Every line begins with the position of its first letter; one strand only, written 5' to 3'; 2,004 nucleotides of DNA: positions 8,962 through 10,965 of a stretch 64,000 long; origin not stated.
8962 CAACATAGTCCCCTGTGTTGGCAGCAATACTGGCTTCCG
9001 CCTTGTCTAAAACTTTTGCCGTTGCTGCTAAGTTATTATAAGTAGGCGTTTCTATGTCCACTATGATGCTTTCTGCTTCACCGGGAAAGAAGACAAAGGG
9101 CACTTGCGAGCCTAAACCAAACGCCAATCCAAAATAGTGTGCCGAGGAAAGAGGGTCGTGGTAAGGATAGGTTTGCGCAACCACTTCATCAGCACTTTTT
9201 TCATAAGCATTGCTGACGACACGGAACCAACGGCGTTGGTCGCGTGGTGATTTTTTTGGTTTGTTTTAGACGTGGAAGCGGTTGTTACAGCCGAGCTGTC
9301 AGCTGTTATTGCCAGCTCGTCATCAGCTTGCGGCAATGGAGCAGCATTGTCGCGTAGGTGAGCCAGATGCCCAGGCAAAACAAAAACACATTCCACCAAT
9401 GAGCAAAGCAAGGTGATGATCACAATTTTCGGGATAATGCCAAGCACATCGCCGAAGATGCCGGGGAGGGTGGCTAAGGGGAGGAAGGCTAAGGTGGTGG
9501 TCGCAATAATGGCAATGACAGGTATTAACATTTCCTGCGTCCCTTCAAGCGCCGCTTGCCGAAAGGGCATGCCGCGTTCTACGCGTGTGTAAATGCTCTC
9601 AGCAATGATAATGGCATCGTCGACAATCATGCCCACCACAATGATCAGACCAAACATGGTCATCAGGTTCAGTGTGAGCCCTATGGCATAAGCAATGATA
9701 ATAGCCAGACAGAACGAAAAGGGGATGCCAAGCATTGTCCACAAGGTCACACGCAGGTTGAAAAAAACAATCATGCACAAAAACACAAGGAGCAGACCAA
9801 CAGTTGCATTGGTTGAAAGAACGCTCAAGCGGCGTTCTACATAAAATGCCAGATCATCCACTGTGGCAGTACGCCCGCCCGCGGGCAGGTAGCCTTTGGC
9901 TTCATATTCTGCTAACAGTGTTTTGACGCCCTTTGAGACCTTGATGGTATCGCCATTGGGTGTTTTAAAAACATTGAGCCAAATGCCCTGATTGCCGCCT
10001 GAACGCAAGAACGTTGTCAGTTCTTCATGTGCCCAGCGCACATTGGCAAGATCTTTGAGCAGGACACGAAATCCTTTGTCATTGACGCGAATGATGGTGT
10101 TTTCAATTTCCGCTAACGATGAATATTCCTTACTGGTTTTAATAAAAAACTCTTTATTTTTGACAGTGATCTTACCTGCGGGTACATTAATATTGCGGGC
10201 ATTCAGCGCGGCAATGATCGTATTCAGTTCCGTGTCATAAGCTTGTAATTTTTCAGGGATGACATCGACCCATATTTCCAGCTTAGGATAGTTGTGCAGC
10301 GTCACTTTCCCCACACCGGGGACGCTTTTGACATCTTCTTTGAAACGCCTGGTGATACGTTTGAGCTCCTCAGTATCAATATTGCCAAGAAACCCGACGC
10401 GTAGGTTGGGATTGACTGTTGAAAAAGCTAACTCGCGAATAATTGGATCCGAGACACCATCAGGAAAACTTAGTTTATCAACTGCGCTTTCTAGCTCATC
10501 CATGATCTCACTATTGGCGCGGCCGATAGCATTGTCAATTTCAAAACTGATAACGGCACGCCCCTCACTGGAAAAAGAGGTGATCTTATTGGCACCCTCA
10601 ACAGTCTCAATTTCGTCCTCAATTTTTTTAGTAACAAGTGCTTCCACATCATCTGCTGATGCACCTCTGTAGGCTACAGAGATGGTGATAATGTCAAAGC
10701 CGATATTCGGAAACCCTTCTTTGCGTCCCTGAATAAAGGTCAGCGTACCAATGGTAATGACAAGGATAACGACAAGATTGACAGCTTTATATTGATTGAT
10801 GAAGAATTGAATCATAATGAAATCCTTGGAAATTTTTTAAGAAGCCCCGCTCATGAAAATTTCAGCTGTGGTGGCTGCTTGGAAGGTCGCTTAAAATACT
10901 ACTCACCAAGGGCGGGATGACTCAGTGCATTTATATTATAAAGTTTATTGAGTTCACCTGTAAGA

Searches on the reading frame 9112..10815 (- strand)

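Call 50: search_protein_families(library=pfam, max_evalue=0.001, proteins=[window:9112-10815:-])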
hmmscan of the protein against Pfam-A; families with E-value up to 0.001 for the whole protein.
window:9112-10815:- (567 aa): 2 families
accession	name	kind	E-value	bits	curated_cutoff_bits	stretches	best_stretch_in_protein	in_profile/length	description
PF00873.25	ACR_tran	-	3.1e-82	277.2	28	1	1-487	1-489/1021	AcrB/AcrD/AcrF family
PF02355.23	SecD_SecF_C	-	0.0002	21.2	20.5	1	339-484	39-183/189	Protein export membrane protein SecD/SecF, C-terminal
